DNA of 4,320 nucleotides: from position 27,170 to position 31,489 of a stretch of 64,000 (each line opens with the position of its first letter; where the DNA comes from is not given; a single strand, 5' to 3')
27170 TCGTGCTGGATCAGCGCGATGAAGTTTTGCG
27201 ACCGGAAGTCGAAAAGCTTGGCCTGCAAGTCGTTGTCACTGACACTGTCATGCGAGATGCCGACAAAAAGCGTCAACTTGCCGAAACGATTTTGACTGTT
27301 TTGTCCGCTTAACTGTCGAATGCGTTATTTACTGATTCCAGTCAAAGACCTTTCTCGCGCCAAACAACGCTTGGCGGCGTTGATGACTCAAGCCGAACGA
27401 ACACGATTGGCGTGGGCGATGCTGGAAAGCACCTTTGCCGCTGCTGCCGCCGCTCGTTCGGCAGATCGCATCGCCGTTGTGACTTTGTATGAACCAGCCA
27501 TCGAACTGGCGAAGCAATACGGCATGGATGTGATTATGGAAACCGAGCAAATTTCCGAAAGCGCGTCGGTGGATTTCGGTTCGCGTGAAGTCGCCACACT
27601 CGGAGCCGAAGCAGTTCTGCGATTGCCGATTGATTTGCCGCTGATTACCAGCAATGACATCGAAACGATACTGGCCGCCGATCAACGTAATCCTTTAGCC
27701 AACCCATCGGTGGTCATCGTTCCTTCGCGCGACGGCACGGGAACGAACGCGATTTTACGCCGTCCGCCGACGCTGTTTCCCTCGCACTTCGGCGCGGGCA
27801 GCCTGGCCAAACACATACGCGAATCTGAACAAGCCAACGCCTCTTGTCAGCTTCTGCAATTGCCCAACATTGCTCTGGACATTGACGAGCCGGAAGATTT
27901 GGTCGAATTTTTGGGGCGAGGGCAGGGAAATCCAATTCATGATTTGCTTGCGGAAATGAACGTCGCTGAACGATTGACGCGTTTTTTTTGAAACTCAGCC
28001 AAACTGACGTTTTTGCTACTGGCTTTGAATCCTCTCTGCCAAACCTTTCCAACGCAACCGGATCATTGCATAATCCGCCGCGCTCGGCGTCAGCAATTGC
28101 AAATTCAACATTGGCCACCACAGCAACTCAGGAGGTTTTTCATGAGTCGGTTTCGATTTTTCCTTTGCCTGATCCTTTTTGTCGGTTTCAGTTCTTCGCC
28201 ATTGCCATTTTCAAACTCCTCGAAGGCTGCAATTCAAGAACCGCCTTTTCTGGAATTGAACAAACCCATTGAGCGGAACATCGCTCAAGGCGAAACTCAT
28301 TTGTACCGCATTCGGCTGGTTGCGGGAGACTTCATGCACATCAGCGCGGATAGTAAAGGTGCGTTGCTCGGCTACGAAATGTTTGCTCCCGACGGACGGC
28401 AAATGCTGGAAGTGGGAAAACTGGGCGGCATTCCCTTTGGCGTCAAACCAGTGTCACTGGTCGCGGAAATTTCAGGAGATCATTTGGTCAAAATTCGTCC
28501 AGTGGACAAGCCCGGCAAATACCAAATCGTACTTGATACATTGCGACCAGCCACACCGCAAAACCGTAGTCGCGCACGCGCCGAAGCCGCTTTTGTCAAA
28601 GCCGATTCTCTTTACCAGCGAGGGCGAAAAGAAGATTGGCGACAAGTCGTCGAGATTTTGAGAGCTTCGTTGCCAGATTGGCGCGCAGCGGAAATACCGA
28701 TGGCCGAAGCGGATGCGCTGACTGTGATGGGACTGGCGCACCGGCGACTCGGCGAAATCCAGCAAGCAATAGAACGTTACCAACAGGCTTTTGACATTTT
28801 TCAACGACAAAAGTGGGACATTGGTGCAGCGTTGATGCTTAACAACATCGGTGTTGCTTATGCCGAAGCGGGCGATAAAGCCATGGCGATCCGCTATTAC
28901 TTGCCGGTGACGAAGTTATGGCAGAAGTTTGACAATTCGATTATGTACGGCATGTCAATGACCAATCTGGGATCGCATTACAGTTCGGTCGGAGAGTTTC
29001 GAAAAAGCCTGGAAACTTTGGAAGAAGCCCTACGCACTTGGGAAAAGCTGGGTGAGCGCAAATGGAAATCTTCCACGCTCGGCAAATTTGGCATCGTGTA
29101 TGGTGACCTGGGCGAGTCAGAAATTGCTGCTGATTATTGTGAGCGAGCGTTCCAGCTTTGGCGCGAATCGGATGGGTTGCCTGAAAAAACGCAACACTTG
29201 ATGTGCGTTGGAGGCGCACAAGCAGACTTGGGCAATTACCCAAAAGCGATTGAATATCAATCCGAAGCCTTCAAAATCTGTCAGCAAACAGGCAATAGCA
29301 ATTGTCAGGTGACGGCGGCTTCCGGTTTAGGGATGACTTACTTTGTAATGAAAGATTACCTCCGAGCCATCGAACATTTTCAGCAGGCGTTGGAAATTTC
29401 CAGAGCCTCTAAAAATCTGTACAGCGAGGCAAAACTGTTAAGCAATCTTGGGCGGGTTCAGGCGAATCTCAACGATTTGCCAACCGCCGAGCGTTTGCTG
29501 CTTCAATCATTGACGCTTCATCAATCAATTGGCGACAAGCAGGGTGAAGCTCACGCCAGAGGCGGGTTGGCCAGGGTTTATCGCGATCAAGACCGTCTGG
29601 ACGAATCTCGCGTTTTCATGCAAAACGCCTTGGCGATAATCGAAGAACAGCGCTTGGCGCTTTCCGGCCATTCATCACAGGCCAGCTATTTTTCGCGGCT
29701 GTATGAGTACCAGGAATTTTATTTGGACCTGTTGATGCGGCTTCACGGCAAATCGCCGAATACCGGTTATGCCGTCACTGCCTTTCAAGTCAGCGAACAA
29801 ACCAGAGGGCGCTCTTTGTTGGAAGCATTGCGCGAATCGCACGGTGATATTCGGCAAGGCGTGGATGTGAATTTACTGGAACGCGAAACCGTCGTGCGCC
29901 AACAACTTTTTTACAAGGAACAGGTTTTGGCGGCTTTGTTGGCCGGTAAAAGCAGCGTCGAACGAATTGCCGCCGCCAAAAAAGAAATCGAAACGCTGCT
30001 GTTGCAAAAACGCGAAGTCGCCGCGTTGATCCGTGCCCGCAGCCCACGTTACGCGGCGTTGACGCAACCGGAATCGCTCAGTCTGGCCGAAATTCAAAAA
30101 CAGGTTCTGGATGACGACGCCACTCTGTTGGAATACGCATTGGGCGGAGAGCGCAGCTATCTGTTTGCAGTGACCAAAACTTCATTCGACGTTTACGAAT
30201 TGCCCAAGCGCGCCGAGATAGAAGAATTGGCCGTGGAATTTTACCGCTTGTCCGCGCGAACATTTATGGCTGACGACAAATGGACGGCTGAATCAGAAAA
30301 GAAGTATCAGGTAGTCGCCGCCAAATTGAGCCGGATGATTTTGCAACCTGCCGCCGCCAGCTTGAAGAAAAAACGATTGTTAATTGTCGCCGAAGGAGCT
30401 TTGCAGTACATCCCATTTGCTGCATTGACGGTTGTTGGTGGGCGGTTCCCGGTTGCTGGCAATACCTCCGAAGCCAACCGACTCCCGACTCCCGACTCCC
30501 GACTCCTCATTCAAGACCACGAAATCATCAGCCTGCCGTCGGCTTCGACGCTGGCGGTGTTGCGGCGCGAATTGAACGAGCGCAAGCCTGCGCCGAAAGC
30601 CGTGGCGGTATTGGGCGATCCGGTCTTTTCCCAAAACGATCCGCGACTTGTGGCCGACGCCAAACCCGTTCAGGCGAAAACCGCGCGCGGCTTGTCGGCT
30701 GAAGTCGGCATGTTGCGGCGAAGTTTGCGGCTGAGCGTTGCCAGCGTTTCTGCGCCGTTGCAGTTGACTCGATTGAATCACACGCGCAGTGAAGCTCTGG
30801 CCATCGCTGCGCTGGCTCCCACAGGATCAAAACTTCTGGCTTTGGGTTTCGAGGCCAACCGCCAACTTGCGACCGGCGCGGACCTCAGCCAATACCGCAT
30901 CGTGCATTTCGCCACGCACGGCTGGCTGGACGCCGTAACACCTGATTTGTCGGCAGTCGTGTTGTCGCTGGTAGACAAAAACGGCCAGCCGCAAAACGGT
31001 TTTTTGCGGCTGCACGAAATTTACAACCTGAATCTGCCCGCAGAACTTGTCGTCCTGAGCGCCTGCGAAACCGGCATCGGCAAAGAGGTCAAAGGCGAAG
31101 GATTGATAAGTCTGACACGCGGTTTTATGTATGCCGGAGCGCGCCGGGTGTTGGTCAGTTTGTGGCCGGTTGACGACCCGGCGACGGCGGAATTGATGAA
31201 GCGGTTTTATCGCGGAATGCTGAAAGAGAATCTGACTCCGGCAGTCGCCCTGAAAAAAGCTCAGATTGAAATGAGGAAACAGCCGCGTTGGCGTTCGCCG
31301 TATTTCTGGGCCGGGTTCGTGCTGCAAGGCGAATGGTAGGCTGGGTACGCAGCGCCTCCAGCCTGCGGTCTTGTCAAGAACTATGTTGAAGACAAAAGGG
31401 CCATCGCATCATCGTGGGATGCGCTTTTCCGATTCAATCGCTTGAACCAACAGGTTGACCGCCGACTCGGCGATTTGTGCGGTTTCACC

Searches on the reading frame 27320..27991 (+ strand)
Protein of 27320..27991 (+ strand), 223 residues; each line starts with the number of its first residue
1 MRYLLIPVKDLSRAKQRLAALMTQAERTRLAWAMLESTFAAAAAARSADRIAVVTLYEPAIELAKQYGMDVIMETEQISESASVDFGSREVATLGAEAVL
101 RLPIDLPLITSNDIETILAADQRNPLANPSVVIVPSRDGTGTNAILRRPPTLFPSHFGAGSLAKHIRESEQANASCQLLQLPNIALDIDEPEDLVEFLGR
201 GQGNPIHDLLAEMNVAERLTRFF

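Call 6: search_protein_families(library=pfam, proteins=[window:27320-27991:+], max_evalue=0.001)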
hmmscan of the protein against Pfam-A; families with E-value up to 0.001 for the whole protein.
window:27320-27991:+ (223 aa): 2 families
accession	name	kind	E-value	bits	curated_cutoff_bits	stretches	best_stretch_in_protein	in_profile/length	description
PF01983.22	CofC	-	5.9e-24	84.9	22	1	4-214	3-199/217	Guanylyl transferase CofC like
PF12804.13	NTP_transf_3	-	4.2e-07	30.7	27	1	34-143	26-129/160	MobA-like NTP transferase domain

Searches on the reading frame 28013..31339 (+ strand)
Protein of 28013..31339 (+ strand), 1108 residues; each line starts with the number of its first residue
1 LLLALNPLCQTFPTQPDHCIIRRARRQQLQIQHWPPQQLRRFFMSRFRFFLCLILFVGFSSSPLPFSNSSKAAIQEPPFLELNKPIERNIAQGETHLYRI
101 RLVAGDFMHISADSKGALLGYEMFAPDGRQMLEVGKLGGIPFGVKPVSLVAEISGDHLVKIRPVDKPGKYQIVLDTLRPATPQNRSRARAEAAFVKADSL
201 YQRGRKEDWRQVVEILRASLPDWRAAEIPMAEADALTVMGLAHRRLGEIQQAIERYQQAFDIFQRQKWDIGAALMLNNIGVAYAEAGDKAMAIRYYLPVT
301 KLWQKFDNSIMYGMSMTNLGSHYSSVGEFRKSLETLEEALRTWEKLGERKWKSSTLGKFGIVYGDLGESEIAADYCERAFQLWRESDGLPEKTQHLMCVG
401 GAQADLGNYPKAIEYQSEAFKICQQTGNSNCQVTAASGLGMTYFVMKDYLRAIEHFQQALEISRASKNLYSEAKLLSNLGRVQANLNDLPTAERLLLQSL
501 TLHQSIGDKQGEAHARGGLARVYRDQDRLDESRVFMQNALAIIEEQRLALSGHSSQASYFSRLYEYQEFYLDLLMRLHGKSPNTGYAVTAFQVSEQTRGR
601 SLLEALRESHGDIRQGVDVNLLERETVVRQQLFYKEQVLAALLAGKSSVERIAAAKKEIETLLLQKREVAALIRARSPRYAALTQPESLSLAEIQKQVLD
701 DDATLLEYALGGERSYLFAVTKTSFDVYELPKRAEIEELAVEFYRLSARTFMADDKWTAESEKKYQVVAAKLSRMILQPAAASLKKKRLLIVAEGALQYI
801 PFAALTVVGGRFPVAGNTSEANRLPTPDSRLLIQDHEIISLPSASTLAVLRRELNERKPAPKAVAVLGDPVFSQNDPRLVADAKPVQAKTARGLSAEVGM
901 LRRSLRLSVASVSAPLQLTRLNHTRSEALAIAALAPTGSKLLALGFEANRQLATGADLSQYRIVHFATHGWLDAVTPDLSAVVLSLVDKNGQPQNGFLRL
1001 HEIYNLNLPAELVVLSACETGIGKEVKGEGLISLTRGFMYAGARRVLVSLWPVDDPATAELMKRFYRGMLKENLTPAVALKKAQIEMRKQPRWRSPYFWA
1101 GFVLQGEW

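Call 6: search_protein_families(library=pfam, proteins=[window:28013-31339:+], max_evalue=0.001)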
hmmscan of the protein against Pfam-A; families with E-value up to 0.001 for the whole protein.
window:28013-31339:+ (1108 aa): 14 families
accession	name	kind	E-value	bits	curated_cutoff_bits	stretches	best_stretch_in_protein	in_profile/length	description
PF12770.12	CHAT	-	1.1e-66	225.7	24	1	768-1107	3-289/289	CHAT domain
PF13424.12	TPR_12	-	1.1e-42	144.5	30.1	4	397-464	7-76/77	Tetratricopeptide repeat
PF13374.12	TPR_10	-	8.1e-26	89.7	27.5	0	513-545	2-34/42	Tetratricopeptide repeat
PF00515.34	TPR_1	-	3.2e-24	84.1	27.8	1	438-462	6-30/34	Tetratricopeptide repeat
PF07719.23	TPR_2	-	1.6e-22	78.1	27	1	436-463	4-31/34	Tetratricopeptide repeat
PF13181.12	TPR_8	-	1.3e-16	59.7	25.7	0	439-464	7-32/34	Tetratricopeptide repeat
PF17874.7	TPR_MalT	-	1.5e-16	61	45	1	365-549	13-197/336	MalT-like TPR region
PF13432.12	TPR_16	-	1.9e-13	51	32.7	0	239-296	3-54/65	Tetratricopeptide repeat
PF13176.12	TPR_7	-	2.4e-11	43.2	27.9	0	316-343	2-31/36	Tetratricopeptide repeat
PF24885.1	TPR_NPHP3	-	6.5e-05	22.9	100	0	451-547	117-217/239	Nephrocystin-3 TPR domain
PF13414.12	TPR_11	-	0.00016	21.7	26.8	0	240-261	1-22/42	TPR repeat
PF14938.12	SNAP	-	0.00032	20.7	25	0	248-354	89-189/282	Soluble NSF attachment protein, SNAP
PF10602.15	RPN7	-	0.00061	20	29.6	0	314-366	37-89/174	26S proteasome subunit RPN7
PF12895.13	ANAPC3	-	0.00074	20.2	27.2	0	439-483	29-73/82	Anaphase-promoting complex, cyclosome, subunit 3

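Call 77: search_protein_families(library=padloc, proteins=[window:28013-31339:+], max_evalue=0.001)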
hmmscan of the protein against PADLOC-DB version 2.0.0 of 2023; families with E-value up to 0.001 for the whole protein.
window:28013-31339:+ (1108 aa): 1 family
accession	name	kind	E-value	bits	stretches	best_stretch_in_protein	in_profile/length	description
PDLC01169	TPR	-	2.5e-21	74.2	2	400-484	116-200/252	TPR repeats containing protein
